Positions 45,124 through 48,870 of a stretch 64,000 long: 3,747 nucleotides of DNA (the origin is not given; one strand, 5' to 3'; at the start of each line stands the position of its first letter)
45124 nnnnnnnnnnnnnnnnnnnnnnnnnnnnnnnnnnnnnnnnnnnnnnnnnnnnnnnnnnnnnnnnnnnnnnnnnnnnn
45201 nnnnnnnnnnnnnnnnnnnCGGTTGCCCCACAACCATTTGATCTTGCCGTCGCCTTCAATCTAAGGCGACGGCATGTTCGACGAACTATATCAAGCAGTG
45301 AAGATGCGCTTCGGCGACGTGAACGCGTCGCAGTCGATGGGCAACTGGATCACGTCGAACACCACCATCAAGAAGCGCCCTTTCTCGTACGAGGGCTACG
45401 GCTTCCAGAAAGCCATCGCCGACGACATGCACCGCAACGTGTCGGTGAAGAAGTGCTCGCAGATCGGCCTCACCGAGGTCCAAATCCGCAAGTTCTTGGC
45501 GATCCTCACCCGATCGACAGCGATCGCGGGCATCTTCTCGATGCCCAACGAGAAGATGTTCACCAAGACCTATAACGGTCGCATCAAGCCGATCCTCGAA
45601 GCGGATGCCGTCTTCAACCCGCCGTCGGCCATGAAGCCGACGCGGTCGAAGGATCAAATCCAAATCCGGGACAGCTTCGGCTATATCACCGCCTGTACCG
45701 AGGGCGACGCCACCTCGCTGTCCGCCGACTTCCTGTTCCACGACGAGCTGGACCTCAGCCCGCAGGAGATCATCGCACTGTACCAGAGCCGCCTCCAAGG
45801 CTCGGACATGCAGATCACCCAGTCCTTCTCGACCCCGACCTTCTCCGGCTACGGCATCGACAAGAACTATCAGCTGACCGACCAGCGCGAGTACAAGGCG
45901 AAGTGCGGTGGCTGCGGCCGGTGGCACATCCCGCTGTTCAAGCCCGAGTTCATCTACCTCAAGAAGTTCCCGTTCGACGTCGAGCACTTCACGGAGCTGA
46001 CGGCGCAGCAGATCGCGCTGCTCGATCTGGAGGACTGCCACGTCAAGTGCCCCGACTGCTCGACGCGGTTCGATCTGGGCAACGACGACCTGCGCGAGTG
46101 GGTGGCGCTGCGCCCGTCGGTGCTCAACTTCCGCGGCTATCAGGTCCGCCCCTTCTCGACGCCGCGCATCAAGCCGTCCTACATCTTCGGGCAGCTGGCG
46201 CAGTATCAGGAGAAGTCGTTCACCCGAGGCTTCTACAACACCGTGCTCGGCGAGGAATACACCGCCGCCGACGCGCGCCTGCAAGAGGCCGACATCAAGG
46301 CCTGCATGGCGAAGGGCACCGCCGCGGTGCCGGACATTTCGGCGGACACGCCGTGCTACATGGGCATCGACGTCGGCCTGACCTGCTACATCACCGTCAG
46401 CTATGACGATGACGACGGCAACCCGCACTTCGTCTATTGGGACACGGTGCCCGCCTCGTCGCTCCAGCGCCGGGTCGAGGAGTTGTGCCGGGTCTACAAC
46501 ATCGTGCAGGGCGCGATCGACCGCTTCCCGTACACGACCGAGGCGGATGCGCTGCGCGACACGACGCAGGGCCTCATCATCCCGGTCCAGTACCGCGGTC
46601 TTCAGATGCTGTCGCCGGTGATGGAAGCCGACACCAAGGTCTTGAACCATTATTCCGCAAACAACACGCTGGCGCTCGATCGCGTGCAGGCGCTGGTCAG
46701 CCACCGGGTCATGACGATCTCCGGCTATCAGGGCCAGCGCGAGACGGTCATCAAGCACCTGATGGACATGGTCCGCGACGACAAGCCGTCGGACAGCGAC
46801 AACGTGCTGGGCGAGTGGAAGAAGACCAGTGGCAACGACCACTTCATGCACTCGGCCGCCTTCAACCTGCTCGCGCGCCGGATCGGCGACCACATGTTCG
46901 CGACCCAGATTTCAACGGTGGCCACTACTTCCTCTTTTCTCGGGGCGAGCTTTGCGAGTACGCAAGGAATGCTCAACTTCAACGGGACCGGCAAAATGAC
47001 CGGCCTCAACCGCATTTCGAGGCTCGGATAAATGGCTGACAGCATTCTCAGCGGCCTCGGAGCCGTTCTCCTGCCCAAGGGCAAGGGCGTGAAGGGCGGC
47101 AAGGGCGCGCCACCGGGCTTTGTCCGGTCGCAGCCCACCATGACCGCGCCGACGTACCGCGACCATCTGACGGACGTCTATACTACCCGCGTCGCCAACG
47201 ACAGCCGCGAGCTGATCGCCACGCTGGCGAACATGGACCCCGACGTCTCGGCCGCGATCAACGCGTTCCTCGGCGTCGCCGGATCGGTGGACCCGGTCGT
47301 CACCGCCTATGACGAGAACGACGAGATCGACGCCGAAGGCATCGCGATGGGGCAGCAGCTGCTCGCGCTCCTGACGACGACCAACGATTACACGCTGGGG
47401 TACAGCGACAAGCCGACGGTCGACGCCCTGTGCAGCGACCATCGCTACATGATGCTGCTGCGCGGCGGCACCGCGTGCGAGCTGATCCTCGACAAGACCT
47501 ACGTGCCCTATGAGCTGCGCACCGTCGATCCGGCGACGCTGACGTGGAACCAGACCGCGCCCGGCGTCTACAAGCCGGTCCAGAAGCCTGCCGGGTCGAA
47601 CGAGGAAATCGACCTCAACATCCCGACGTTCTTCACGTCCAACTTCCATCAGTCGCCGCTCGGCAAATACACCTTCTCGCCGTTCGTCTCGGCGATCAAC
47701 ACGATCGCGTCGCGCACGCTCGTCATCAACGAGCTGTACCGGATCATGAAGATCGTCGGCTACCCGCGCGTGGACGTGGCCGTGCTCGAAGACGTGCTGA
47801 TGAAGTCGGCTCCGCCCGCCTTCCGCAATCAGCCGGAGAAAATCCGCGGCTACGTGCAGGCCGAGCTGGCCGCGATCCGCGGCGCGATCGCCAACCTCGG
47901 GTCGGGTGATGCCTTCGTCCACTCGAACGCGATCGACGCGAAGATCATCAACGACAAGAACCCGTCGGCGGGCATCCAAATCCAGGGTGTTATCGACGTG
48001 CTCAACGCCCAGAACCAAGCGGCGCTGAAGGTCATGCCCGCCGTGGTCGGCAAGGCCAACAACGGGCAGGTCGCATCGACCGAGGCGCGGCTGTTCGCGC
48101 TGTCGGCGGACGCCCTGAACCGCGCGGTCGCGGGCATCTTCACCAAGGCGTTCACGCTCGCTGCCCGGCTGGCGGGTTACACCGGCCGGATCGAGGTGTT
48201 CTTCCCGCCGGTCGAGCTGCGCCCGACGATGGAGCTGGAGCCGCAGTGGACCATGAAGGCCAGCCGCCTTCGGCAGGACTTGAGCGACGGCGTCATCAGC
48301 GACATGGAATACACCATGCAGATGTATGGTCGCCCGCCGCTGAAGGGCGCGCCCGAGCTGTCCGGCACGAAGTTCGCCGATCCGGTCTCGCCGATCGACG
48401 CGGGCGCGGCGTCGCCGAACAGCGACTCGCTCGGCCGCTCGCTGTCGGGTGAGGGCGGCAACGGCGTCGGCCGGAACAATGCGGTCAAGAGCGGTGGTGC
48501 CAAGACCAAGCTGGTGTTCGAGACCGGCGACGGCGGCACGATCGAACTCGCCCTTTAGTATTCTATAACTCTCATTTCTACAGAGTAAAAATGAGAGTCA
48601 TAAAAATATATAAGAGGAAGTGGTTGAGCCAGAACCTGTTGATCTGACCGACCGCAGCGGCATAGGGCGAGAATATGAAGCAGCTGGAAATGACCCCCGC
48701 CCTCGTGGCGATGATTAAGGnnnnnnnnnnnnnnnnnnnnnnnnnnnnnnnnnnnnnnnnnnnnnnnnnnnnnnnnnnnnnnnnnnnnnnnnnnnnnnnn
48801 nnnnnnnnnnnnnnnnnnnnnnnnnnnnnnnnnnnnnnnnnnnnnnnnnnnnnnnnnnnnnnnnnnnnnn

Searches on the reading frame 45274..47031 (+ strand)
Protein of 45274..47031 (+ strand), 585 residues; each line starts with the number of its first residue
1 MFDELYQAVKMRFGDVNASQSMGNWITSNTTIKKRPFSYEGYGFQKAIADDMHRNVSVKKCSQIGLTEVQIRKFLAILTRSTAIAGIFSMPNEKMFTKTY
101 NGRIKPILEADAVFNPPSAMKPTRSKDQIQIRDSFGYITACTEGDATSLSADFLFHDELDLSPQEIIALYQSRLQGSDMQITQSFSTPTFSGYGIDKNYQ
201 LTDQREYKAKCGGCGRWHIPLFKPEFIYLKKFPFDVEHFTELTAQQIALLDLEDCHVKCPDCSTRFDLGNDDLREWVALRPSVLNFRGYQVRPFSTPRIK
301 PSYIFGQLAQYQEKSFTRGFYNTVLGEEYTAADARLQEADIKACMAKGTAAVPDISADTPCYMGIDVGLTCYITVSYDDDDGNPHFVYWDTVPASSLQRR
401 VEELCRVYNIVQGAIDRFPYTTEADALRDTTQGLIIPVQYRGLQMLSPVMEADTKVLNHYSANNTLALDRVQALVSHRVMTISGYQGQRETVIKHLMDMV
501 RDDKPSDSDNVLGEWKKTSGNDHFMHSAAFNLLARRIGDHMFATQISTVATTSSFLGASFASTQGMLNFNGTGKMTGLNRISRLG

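Call 14: search_protein_families(library=phrogs, proteins=[window:45274-47031:+], max_evalue=0.001)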
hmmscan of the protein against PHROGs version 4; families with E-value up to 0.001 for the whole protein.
window:45274-47031:+ (585 aa): 3 families
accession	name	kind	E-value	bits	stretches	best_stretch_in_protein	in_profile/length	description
phrog_675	-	head and packaging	5.1e-93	313.3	1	16-544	18-556/576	terminase large subunit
phrog_12876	-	head and packaging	4.6e-10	40.5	1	100-217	10-126/235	terminase large subunit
phrog_15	-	head and packaging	1.9e-07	30.8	1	148-336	498-692/1330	terminase large subunit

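Call 15: search_dna_similar(query=window:45274-47031:+, collection=phages, mode=protein, max_rows=25)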
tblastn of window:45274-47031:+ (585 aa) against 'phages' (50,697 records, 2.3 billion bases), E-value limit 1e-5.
Records with a match: 644; places in all: 644; records where one place covers at least 80% of the query: 237.
Best place of each record, by identity: <60% 644.
By first word of the organism name: Bacillus 247; Staphylococcus 236; Listeria 54; Enterococcus 39; Vibrio 26; Lactobacillus 14; Acinetobacter 5; Pseudomonas 5; Achromobacter 3; Mammaliicoccus 3; and 10 more.
By host as written in the record: Staphylococcus aureus 78; - 69; Listeria monocytogenes 43; Bacillus subtilis 30; Bacillus cereus 27; Bacillus thuringiensis subsp. kurstaki 20; Staphylococcus sp. 13; Staphylococcus carnosus TM300 13; and 155 more.
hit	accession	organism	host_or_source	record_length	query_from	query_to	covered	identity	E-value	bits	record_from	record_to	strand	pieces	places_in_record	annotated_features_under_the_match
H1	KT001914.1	Caulobacter phage Seuss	Caulobacter crescentus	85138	25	527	86%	44.0%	3e-130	426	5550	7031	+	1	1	terminase large subunit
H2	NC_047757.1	Caulobacter phage Seuss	Caulobacter crescentus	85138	25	527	86%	44.0%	3e-130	426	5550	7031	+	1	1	terminase large subunit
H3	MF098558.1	Pseudoalteromonas phage KB12-38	Pseudoalteromonas sp. KB12-38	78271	9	530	89%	41.4%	2e-118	392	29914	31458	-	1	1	terminase large subunit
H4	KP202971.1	Achromobacter phage JWF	Achromobacter xylosoxidans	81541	12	576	97%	37.7%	7e-121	399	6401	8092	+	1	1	terminase large subunit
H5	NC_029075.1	Achromobacter phage JWF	Achromobacter xylosoxidans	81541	12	576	97%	37.7%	7e-121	399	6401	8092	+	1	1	terminase large subunit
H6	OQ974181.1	Achromobacter phage 2-1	Achromobacter xylosoxidans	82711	12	564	95%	38.0%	7e-118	390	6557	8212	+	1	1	terminase large subunit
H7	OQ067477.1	Xylophilus phage Lumi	Xylophilus sp.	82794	7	562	95%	34.6%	1e-101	343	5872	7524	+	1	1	putative large terminase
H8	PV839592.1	Acinetobacter phage fJoAci04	Acinetobacter baumannii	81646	13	556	93%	34.1%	9e-91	312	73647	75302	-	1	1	terminase large subunit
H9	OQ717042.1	Acinetobacter phage EAb13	Acinetobacter baumannii MRSN 423159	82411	13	556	93%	33.9%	9e-91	312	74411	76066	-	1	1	terminase large subunit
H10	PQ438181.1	Acinetobacter phage Mystique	Acinetobacter baumannii AB5075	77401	25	556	91%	34.1%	3e-90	310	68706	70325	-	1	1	putative terminase large subunit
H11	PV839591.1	Acinetobacter phage fJoAci01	Acinetobacter baumannii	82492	25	534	87%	34.7%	1e-90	311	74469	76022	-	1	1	terminase large subunit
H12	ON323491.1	Acinetobacter phage vB_AbaS_TCUP2199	Acinetobacter baumannii TV2199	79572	25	534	87%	34.7%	1e-90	311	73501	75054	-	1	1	hypothetical protein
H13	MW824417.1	Vibrio phage 264E42.1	Vibrio crassostreae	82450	18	574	95%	26.2%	7e-37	153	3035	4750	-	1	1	hypothetical protein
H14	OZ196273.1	Vibrio phage K120 g1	Seawater and oysters mix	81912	18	574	95%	26.2%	1e-36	152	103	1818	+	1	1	terminase large subunit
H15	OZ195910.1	Vibrio phage K478b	Seawater and oysters mix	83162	18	574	95%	25.7%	6e-36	150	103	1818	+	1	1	terminase large subunit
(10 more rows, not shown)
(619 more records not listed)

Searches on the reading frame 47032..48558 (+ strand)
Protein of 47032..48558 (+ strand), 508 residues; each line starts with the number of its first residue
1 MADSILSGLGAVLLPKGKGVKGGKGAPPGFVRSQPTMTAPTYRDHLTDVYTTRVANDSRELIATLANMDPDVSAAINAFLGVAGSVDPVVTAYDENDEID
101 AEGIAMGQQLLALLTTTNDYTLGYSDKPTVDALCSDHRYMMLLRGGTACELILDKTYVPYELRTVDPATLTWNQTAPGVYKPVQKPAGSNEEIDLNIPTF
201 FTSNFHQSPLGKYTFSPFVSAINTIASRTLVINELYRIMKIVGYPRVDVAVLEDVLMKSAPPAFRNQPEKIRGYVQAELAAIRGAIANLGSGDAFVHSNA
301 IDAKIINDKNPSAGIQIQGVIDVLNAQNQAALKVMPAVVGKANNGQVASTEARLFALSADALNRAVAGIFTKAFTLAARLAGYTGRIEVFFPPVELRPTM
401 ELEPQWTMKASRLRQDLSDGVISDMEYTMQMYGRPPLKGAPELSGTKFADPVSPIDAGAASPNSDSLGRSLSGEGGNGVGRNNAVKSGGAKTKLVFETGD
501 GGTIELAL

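Call 14: search_protein_families(library=phrogs, proteins=[window:47032-48558:+], max_evalue=0.001)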
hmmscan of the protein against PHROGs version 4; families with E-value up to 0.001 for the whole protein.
window:47032-48558:+ (508 aa): 1 family
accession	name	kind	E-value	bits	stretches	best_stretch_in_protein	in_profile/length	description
phrog_3753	-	head and packaging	1.2e-77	262.8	1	35-466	38-457/503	portal protein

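Call 22: find_related_loci(query=window:47032-48558:+, collection=viral_contigs, flank=10000)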
Query window:47032-48558:+ (508 aa) in viral_contigs; peptide patterns used: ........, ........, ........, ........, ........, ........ (x = any residue, [..] = any of these).
34 stretches matched a pattern; 15 encode a relative of the query (tblastn E <= 1e-3); 14 distinct loci.
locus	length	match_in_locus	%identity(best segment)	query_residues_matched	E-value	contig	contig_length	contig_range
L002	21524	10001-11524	90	1-508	0e+0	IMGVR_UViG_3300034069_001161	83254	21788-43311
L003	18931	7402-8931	88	1-508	0e+0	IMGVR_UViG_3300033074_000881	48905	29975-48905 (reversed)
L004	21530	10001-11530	86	1-508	0e+0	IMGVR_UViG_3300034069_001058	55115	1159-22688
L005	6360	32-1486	86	26-508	0e+0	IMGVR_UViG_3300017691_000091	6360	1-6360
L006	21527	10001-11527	82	1-508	0e+0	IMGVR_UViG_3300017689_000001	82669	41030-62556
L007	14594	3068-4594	81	1-508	0e+0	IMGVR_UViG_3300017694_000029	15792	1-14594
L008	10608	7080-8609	73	1-507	0e+0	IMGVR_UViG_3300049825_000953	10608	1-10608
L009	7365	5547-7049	72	1-497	0e+0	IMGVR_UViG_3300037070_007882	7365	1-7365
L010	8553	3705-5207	72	1-497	0e+0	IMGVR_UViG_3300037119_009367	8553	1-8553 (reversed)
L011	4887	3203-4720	70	5-508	0e+0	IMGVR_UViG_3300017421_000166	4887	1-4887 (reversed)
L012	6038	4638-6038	74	5-469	0e+0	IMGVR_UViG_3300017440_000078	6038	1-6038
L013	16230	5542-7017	72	5-493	0e+0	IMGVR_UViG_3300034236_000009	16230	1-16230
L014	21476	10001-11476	72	5-493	0e+0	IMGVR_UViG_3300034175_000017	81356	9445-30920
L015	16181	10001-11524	88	1-508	0e+0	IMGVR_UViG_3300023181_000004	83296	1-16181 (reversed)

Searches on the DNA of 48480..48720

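Call 98: search_rna_families(source=window, start=48480, end=48720, threshold=evalue, max_evalue=1)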
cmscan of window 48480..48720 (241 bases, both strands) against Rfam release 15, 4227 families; matches with E-value up to 1: 4.
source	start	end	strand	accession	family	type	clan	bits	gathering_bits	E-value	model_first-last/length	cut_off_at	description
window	48561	48605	-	RF03872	MIR6426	Gene; miRNA;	-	20.7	96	0.082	1-84/84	no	MIR6426 microRNA precursor family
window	48559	48605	-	RF00774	mir-360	Gene; miRNA;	-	19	60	0.13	1-62/62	no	mir-360 microRNA precursor family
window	48552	48618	+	RF03788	MIR5304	Gene; miRNA;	-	16.9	75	0.45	1-80/80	no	MIR5304 microRNA precursor family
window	48549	48616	-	RF03788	MIR5304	Gene; miRNA;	-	16.7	75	0.54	1-80/80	no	MIR5304 microRNA precursor family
